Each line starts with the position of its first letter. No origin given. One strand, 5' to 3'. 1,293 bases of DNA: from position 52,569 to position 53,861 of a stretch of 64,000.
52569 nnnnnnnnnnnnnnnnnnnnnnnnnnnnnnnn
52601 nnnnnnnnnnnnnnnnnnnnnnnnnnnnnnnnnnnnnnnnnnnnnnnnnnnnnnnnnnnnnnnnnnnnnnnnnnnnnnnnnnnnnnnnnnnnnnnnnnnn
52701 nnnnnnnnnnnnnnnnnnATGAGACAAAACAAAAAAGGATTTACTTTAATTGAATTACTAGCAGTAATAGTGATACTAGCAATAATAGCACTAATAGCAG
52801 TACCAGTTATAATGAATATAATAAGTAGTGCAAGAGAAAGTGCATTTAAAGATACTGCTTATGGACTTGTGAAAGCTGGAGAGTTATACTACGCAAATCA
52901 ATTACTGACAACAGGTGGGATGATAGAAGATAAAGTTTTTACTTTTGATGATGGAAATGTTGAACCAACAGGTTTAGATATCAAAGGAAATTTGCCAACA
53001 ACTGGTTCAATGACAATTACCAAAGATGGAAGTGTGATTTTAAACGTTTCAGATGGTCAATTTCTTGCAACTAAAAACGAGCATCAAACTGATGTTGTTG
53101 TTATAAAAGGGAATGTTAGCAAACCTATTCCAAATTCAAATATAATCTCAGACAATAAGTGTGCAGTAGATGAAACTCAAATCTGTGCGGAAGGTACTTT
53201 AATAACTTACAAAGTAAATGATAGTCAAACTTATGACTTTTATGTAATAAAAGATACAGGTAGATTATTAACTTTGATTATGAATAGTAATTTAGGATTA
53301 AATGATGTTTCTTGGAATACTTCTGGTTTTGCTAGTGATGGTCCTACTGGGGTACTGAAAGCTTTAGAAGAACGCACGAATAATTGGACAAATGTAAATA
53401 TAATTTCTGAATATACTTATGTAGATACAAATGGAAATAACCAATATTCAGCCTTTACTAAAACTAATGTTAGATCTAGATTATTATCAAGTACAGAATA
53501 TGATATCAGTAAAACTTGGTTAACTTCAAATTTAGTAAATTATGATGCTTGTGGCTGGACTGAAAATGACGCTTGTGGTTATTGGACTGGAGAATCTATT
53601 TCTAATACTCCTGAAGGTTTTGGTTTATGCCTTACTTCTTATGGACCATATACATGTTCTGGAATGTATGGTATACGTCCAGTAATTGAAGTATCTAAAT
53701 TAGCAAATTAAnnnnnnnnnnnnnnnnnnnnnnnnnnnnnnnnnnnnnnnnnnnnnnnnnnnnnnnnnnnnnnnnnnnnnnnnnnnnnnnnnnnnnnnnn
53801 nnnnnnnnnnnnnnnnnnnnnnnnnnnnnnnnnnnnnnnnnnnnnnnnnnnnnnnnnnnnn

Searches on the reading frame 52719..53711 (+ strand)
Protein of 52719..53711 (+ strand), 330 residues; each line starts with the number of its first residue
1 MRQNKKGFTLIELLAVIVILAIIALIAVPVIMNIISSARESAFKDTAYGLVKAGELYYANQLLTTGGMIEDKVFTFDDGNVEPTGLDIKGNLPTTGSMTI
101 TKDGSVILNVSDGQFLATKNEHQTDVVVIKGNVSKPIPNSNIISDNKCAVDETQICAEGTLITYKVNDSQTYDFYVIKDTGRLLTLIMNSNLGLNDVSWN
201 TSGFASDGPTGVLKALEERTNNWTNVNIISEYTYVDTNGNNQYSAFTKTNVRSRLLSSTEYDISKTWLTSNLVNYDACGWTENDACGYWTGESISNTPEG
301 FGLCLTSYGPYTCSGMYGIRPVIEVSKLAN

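Call 15: search_protein_families(library=pfam, proteins=[window:52719-53711:+], max_evalue=0.01)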
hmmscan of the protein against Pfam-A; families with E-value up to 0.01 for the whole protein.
window:52719-53711:+ (330 aa): 2 families
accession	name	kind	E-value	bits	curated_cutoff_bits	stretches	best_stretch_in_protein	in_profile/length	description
PF07963.17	N_methyl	-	5.1e-09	35.8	21.2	1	3-27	2-26/27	Prokaryotic N-terminal methylation motif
PF21514.3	FimA-like_C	-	0.0001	22.5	27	1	89-148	13-73/189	FimA-like major fimbrial subunit protein, C-terminal domain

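Call 17: find_homologous_proteins(query=window:52719-53708:+)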
Query window:52719-53708:+ (330 aa): 6308 proteins with E <= 0.001 among 8000 candidates; the best 120 are listed.
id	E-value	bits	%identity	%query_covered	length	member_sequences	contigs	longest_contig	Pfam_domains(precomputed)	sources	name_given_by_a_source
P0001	1.4e-209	713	98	99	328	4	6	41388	PF21514.3,PF07963.18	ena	-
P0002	1.3e-70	256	46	98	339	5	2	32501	PF07963.18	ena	-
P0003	2.0e-66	243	45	98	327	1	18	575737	PF07963.18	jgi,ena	-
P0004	2.2e-64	236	42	99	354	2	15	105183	PF07963.18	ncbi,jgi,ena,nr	ncbi:MAG: DUF1566 domain-containing protein [Firmicutes bacterium]|nr:DUF1566 domain-containing prot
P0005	2.8e-62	229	43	99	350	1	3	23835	PF07963.18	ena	-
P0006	5.8e-62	228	45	98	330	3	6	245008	PF07963.18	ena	-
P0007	5.4e-61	225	43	99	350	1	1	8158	PF07963.18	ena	-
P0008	5.8e-61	225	40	99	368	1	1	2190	PF07963.18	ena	-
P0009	6.4e-61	224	42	98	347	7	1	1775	PF07963.18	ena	-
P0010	1.3e-60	223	43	99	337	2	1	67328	PF07963.18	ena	-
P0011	1.7e-60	223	43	98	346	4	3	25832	PF07963.18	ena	-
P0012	2.3e-60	223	42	98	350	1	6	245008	PF07963.18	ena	-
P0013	2.4e-60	223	44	98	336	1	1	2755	PF07963.18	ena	-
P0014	1.5e-59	220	43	99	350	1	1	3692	PF07963.18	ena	-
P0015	2.9e-59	219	42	99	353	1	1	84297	PF07963.18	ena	-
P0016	3.7e-59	219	42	99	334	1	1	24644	PF07963.18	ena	-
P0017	9.3e-59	217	42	99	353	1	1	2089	PF07963.18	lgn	-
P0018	1.7e-58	217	44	98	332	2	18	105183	PF07963.18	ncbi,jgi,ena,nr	ncbi:MAG: prepilin-type N-terminal cleavage/methylation domain-containing protein [Firmicutes bacter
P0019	1.8e-58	216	41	99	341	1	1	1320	PF07963.18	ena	-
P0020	1.9e-58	216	42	98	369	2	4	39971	PF07963.18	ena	-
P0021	3.0e-58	216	44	99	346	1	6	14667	PF07963.18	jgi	-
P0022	6.6e-58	215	39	99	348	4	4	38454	PF07963.18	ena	-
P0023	6.9e-58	214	43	98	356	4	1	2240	PF07963.18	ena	-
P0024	1.1e-57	214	42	99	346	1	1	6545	PF07963.18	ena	-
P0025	5.7e-57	211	45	88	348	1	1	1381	PF07963.18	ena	-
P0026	7.1e-57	211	42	99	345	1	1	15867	PF07963.18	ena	-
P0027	9.6e-57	211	42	99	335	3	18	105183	PF07963.18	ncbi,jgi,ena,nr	ncbi:MAG: DUF1566 domain-containing protein [Firmicutes bacterium]|nr:DUF1566 domain-containing prot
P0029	2.4e-56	209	40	98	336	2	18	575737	PF07963.18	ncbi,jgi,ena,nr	ncbi:MAG: prepilin-type N-terminal cleavage/methylation domain-containing protein [Firmicutes bacter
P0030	3.6e-56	209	41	99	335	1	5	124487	PF07963.18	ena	-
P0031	1.2e-55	207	40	99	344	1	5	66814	PF07963.18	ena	-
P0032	2.5e-55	206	42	98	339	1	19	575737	PF07963.18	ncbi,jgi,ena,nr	ncbi:MAG: prepilin-type N-terminal cleavage/methylation domain-containing protein [Firmicutes bacter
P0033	3.5e-55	206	42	99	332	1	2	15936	PF07963.18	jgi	-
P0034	4.0e-55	205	42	99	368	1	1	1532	PF07963.18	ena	-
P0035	4.9e-55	205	42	90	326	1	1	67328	PF07963.18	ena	-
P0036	1.2e-54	204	42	99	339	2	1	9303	PF07963.18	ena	-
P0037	2.8e-54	203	41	98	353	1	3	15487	PF07963.18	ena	-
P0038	3.5e-54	202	42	99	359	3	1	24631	PF07963.18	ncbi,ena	-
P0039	3.8e-54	202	40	98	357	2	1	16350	PF07963.18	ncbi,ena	-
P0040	5.0e-54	202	40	90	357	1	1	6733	PF07963.18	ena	-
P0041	1.2e-53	201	43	99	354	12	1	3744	PF07963.18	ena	-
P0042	1.3e-53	200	40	99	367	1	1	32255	PF07963.18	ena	-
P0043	1.4e-53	200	41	99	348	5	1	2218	PF07963.18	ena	-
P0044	1.6e-53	200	42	99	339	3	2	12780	PF07963.18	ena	-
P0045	1.7e-53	200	39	98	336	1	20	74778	PF07963.18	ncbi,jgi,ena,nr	ncbi:MAG: DUF1566 domain-containing protein [Firmicutes bacterium]|nr:DUF1566 domain-containing prot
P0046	2.4e-53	200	40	99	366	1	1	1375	PF07963.18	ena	-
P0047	2.7e-53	199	41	99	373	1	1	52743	PF07963.18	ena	-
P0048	2.7e-53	199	46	79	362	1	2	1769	PF07963.18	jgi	-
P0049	3.4e-53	199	39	99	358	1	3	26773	PF07963.18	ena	-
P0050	4.0e-53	199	41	99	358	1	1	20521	PF07963.18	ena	-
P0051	4.6e-53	199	49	70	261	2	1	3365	PF07963.18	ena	-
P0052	4.7e-53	199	41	99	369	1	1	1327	PF07963.18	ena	-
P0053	5.8e-53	198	39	98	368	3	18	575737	PF07963.18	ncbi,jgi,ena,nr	ncbi:MAG: prepilin-type N-terminal cleavage/methylation domain-containing protein [Firmicutes bacter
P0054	1.6e-52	197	40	99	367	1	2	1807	PF07963.18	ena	-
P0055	2.7e-52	196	40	98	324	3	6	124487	PF07963.18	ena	-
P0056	6.1e-52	195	43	79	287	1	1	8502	PF07963.18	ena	-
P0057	6.8e-52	195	40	99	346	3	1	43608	PF07963.18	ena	-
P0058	9.8e-52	194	40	98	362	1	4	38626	PF07963.18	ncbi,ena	-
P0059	1.6e-51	194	40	99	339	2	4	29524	PF07963.18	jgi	-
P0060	1.6e-51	194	41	98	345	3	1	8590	PF07963.18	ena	-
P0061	2.1e-51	193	40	99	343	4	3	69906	PF07963.18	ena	-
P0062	2.5e-51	193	42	99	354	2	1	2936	PF07963.18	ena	-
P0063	5.4e-51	192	38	99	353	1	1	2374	PF07963.18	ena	-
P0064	6.9e-51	191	39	98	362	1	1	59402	PF07963.18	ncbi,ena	-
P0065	8.3e-51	191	41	98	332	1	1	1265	PF07963.18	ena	-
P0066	1.1e-50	191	38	99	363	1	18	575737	PF07963.18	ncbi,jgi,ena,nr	ncbi:MAG: DUF1566 domain-containing protein [Firmicutes bacterium]|nr:DUF1566 domain-containing prot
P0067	1.9e-50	190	39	98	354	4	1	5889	PF07963.18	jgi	-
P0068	4.0e-50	189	40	98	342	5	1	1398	PF07963.18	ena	-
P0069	4.2e-50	189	41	99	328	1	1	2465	PF07963.18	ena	-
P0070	4.4e-50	189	41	98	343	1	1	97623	PF07963.18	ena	-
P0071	4.9e-50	189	40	99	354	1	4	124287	PF07963.18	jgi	-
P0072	7.0e-50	188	38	98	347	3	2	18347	PF07963.18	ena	-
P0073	7.6e-50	188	40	98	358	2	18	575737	PF07963.18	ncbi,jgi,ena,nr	ncbi:MAG: prepilin-type N-terminal cleavage/methylation domain-containing protein [Firmicutes bacter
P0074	7.7e-50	188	38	99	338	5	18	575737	PF07963.18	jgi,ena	-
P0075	8.5e-50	188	38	99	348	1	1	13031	PF07963.18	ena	-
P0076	9.0e-50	188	42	99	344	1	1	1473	PF07963.18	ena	-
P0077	2.0e-49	187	38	52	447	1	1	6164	PF07963.18,PF02368.25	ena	-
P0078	2.1e-49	187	41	99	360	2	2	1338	PF07963.18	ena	-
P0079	2.4e-49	186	55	56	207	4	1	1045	PF07963.18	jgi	-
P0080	2.5e-49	186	41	98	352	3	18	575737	PF07963.18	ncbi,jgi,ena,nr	ncbi:MAG: DUF1566 domain-containing protein [Firmicutes bacterium]|nr:DUF1566 domain-containing prot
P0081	2.8e-49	186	39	98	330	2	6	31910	PF07963.18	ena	-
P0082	5.3e-49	185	38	99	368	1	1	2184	PF07963.18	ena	-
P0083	5.7e-49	185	40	99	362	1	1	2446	PF07963.18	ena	-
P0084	9.8e-49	184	41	98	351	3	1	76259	PF07963.18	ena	-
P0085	1.7e-48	184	40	98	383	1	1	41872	PF07963.18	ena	-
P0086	2.1e-48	183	40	99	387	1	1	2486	PF07963.18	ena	-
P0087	2.2e-48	183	36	56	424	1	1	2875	PF07963.18,PF02368.25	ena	-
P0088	2.4e-48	183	39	98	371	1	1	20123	PF07963.18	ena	-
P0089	3.7e-48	182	39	99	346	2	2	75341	PF07963.18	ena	-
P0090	5.8e-48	182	38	98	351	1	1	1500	PF07963.18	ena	-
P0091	6.3e-48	182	39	98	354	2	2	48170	PF07963.18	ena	-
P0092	6.9e-48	182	39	87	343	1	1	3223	PF07963.18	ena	-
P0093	8.5e-48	181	38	99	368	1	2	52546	PF07963.18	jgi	-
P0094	9.5e-48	181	37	99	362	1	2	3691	PF07963.18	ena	-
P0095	1.2e-47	181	38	97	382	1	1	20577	PF07963.18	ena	-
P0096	1.5e-47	180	37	99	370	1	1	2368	PF07963.18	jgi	-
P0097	1.8e-47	180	39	99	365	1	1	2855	PF07963.18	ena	-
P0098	1.9e-47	180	38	99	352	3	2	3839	PF07963.18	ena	-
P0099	2.3e-47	180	38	99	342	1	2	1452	PF07963.18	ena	-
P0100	2.6e-47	180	41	79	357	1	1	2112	PF07963.18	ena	-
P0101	2.9e-47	180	42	99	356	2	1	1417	PF07963.18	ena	-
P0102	3.0e-47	180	41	98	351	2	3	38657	PF07963.18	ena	-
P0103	3.2e-47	179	37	99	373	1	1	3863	PF07963.18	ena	-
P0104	4.4e-47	179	38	99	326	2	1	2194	PF07963.18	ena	-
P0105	4.8e-47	179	38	99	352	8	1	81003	PF07963.18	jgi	-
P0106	1.6e-46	177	37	99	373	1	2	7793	PF07963.18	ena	-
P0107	1.7e-46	177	47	68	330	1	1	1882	PF07963.18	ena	-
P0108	1.8e-46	177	38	98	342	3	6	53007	PF07963.18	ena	-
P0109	2.0e-46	177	56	39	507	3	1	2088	PF07963.18,PF21461.4,PF02368.25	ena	-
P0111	3.4e-46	176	39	98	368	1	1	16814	PF07963.18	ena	-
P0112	3.7e-46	176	37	98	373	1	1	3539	PF07963.18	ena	-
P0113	4.5e-46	176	40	98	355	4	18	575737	PF07963.18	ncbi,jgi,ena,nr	ncbi:MAG: DUF1566 domain-containing protein [Firmicutes bacterium]|nr:DUF1566 domain-containing prot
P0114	6.4e-46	175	38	98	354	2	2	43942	PF07963.18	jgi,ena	-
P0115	7.3e-46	175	39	98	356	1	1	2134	PF07963.18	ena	-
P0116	8.4e-46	175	39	98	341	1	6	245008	PF07963.18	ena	-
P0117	1.1e-45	174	39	99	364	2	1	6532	PF07963.18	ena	-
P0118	1.7e-45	174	33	73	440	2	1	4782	PF07963.18,PF02368.25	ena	-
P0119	2.0e-45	174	37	98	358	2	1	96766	PF07963.18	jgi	-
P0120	3.1e-45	173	43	75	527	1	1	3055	PF21764.4,PF26182.1,PF07963.18,PF02368.25,PF26918.1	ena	-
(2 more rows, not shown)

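Call 19: find_encoding_contigs(protein=P0001, flank=3000, max_places=6)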
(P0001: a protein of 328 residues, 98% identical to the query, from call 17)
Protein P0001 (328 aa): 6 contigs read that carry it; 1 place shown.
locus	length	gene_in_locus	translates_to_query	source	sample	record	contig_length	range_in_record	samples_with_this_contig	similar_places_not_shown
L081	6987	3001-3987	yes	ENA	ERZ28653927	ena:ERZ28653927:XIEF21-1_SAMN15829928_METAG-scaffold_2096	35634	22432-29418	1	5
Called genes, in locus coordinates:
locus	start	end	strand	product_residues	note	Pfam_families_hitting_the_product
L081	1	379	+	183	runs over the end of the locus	PF04275:P-mevalo_kinase, PF21448:DNMK (weak)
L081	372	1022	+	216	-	PF02224:Cytidylate_kin, PF13189:Cytidylate_kin2 (faint), PF13238:AAA_18 (weak), PF13207:AAA_17 (faint)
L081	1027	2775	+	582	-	PF01411:tRNA-synt_2c, PF07973:tRNA_SAD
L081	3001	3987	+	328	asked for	PF07963:N_methyl, PF21514:FimA-like_C (weak)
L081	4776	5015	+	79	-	PF06135:IreB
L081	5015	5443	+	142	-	PF03652:RuvX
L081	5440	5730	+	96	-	PF06949:DUF1292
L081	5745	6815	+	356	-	PF02618:YceG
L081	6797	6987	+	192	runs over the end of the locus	PF01596:Methyltransf_3, PF02390:Methyltransf_4 (faint), PF01135:PCMT (weak), PF02527:GidB (weak), PF02475:TRM5-TYW2_MTfase (weak), PF13578:Methyltransf_24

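Call 27: find_encoding_contigs(protein=P0003, flank=2000, max_places=2)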
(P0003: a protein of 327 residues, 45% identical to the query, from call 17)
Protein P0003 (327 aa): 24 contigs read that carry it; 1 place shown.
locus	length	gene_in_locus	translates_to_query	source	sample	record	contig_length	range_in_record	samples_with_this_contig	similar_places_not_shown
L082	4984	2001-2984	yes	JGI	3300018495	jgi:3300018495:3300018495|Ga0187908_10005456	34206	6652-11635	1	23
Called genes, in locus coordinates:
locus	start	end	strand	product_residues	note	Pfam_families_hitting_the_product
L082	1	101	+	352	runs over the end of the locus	PF07963:N_methyl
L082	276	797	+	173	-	PF09419:PGP_phosphatase (faint), PF13344:Hydrolase_6 (faint), PF00702:Hydrolase, PF13419:HAD_2, PF13242:Hydrolase_like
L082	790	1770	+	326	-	PF03193:RsgA_GTPase, PF00350:Dynamin_N (faint), PF01926:MMR_HSR1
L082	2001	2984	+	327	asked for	PF07963:N_methyl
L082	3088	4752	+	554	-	-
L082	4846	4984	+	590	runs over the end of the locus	PF01935:DUF87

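Call 28: find_encoding_contigs(protein=P0029, flank=2000, max_places=2)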
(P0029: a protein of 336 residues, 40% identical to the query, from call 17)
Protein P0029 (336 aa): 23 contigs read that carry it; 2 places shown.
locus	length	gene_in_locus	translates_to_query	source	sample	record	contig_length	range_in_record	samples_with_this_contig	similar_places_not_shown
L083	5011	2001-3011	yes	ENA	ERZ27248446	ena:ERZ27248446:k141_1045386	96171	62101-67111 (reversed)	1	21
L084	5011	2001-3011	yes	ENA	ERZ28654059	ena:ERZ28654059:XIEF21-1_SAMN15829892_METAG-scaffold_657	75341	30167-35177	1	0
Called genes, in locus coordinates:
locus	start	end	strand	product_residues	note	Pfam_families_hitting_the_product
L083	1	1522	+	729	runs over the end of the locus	PF03717:PBP_dimer, PF00905:Transpeptidase, PF03793:PASTA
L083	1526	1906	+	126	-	-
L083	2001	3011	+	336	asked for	PF07963:N_methyl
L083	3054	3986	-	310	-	PF02557:VanY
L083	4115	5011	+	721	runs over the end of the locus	PF17764:PriA_3primeBD, PF00270:DEAD, PF04851:ResIII, PF00271:Helicase_C, PF18319:Zn_ribbon_PriA, PF18074:PriA_C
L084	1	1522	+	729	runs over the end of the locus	PF03717:PBP_dimer, PF00905:Transpeptidase, PF03793:PASTA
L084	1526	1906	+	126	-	-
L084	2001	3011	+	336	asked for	PF07963:N_methyl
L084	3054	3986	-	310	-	PF02557:VanY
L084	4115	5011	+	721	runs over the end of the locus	PF17764:PriA_3primeBD, PF00270:DEAD, PF04851:ResIII, PF00271:Helicase_C, PF18319:Zn_ribbon_PriA, PF18074:PriA_C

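Call 29: find_encoding_contigs(protein=P0032, flank=2000, max_places=2)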
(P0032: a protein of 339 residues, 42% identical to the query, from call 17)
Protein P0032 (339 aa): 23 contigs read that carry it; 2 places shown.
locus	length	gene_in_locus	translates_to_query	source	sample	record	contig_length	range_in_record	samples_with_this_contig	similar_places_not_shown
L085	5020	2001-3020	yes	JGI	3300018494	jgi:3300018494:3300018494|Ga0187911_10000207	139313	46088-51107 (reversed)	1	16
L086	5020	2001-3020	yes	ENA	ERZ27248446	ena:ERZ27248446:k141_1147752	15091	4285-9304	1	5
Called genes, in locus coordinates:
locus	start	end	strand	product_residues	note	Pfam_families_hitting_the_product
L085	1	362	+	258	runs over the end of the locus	PF04542:Sigma70_r2, PF04539:Sigma70_r3 (weak), PF08281:Sigma70_r4_2 (faint), PF04545:Sigma70_r4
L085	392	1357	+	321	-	PF13560:HTH_31 (weak), PF01381:HTH_3, PF12844:HTH_19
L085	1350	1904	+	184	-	-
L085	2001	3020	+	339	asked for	PF07963:N_methyl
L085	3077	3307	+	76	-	PF05239:PRC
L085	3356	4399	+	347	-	PF13439:Glyco_transf_4 (weak), PF00534:Glycos_transf_1, PF13692:Glyco_trans_1_4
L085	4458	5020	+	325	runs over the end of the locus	PF02424:ApbE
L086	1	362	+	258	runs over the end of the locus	PF04542:Sigma70_r2, PF04539:Sigma70_r3 (weak), PF08281:Sigma70_r4_2 (faint), PF04545:Sigma70_r4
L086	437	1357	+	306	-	PF01381:HTH_3, PF12844:HTH_19, PF13560:HTH_31 (weak)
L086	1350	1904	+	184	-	-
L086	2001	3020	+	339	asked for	PF07963:N_methyl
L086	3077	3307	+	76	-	PF05239:PRC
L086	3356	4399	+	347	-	PF13439:Glyco_transf_4 (weak), PF00534:Glycos_transf_1, PF13692:Glyco_trans_1_4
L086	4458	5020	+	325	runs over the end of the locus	PF02424:ApbE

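Call 30: find_encoding_contigs(protein=P0066, flank=2000, max_places=1)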
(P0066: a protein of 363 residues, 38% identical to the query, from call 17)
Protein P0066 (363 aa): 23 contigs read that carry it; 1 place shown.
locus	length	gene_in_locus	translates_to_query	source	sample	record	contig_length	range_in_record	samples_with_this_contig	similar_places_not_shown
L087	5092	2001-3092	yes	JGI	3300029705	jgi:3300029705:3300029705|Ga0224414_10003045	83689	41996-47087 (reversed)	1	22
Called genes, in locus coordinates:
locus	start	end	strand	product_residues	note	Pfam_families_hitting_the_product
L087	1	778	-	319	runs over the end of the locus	PF11858:DUF3378, PF01351:RNase_HII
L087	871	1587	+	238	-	PF02674:Colicin_V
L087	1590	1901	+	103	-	PF00085:Thioredoxin, PF13098:Thioredoxin_2, PF13905:Thioredoxin_8 (faint)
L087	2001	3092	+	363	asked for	PF07963:N_methyl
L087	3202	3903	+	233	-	PF20260:PUA_4 (weak), PF04452:Methyltrans_RNA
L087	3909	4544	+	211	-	-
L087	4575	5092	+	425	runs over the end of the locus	PF00919:UPF0004, PF04055:Radical_SAM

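Call 31: find_encoding_contigs(protein=P0074, flank=2000, max_places=1)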
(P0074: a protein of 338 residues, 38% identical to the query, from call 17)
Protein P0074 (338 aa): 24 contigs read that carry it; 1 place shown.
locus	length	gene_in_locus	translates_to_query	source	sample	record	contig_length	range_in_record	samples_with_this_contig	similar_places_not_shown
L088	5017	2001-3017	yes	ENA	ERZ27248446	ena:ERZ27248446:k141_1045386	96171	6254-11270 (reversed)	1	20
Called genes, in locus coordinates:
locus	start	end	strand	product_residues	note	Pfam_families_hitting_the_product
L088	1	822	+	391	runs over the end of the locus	PF00871:Acetate_kinase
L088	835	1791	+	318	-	PF01368:DHH, PF02272:DHHA1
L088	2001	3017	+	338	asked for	PF07963:N_methyl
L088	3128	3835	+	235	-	PF00072:Response_reg, PF04397:LytTR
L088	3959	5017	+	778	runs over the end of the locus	PF02190:LON_substr_bdg, PF00004:AAA, PF07728:AAA_5, PF22667:Lon_lid, PF05362:Lon_C, PF13541:ChlI (weak)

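Call 32: find_encoding_contigs(protein=P0080, flank=2000, max_places=1)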
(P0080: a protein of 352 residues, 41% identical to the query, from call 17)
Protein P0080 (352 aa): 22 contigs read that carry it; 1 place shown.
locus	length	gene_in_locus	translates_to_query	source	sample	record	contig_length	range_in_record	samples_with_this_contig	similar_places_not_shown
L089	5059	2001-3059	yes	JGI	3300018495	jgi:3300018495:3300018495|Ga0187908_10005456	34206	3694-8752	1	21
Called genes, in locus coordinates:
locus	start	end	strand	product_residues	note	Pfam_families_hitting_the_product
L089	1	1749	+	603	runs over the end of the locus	PF00664:ABC_membrane, PF00005:ABC_tran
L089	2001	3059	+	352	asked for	PF07963:N_methyl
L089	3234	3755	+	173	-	PF09419:PGP_phosphatase (faint), PF13344:Hydrolase_6 (faint), PF00702:Hydrolase, PF13419:HAD_2, PF13242:Hydrolase_like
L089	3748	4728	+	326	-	PF03193:RsgA_GTPase, PF00350:Dynamin_N (faint), PF01926:MMR_HSR1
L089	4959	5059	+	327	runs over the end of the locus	PF07963:N_methyl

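Call 33: find_encoding_contigs(protein=P0113, flank=2000, max_places=1)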
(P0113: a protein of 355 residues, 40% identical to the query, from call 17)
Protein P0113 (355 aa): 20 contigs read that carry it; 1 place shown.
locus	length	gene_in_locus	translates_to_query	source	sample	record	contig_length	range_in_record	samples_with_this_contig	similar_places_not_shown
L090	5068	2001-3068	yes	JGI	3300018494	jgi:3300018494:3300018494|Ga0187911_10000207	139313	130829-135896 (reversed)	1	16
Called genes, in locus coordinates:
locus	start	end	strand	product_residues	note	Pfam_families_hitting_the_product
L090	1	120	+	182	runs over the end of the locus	PF10628:CotE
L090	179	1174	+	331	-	PF20990:DUF2207_C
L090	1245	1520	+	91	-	PF00886:Ribosomal_S16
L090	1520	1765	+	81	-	PF13083:KH_KhpA-B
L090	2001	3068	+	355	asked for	PF07963:N_methyl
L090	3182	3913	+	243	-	PF01255:Prenyltransf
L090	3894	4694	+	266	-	PF01148:CTP_transf_1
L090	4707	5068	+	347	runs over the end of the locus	PF02163:Peptidase_M50, PF13180:PDZ_2 (weak), PF17820:PDZ_6 (weak)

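Call 39: find_encoding_contigs(protein=P0004, flank=10000, max_places=1)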
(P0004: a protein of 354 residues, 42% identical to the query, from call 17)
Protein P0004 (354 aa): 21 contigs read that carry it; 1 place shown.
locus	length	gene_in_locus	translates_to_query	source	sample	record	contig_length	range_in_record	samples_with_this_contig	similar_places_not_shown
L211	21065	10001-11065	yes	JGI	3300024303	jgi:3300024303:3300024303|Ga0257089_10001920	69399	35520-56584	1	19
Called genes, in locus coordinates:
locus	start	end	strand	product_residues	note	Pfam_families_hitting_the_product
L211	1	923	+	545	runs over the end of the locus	PF01943:Polysacc_synt, PF03023:MurJ, PF01554:MatE (weak)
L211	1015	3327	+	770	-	PF02861:Clp_N, PF13191:AAA_16, PF23569:NBD_SMAX1, PF00004:AAA, PF17871:AAA_lid_9, PF00158:Sigma54_activat, PF00004:AAA, PF07724:AAA_2, +10 more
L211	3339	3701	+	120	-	PF00011:HSP20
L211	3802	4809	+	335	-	PF07963:N_methyl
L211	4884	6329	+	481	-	-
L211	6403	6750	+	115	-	PF01740:STAS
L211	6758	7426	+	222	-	PF04542:Sigma70_r2, PF04539:Sigma70_r3, PF04545:Sigma70_r4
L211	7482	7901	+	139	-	-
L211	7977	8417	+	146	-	PF03862:SpoVAC_SpoVAEB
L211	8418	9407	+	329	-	PF07451:SpoVAD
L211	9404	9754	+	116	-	PF03862:SpoVAC_SpoVAEB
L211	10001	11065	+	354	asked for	PF07963:N_methyl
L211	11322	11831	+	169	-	PF24703:DUF7666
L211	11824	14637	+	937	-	PF00005:ABC_tran (faint), PF02463:SMC_N (faint), PF03193:RsgA_GTPase (faint), PF13555:AAA_29 (faint), PF20703:nSTAND1 (faint), PF17760:UvrA_inter, PF17755:UvrA_DNA-bind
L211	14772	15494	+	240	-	PF01048:PNP_UDP_1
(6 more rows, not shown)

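Call 40: find_encoding_contigs(protein=P0006, flank=10000, max_places=1)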
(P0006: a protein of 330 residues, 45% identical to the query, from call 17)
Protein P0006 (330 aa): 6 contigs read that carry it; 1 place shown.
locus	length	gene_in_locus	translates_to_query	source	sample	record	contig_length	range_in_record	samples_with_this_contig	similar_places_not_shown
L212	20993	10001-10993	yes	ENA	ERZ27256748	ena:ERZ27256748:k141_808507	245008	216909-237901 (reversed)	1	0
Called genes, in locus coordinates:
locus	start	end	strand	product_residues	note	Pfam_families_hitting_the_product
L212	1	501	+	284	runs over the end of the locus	-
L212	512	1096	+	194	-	PF06271:RDD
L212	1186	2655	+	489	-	PF01336:tRNA_anti-codon, PF00152:tRNA-synt_2, PF01409:tRNA-synt_2d (faint)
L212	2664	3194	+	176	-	PF00300:His_Phos_1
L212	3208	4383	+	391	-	PF00871:Acetate_kinase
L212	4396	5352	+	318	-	PF01368:DHH, PF02272:DHHA1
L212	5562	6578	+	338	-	PF07963:N_methyl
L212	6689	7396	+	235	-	PF00072:Response_reg, PF04397:LytTR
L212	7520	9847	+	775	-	PF02190:LON_substr_bdg, PF00004:AAA, PF07728:AAA_5, PF22667:Lon_lid, PF05362:Lon_C, PF13541:ChlI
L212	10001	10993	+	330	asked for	PF07963:N_methyl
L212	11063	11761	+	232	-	PF01476:LysM (weak)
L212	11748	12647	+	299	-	-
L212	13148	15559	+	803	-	PF00133:tRNA-synt_1, PF01406:tRNA-synt_1e (faint), PF09334:tRNA-synt_1g, PF13603:tRNA-synt_1_2 (weak), PF08264:Anticodon_1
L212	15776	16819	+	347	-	PF07963:N_methyl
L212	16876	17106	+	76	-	PF05239:PRC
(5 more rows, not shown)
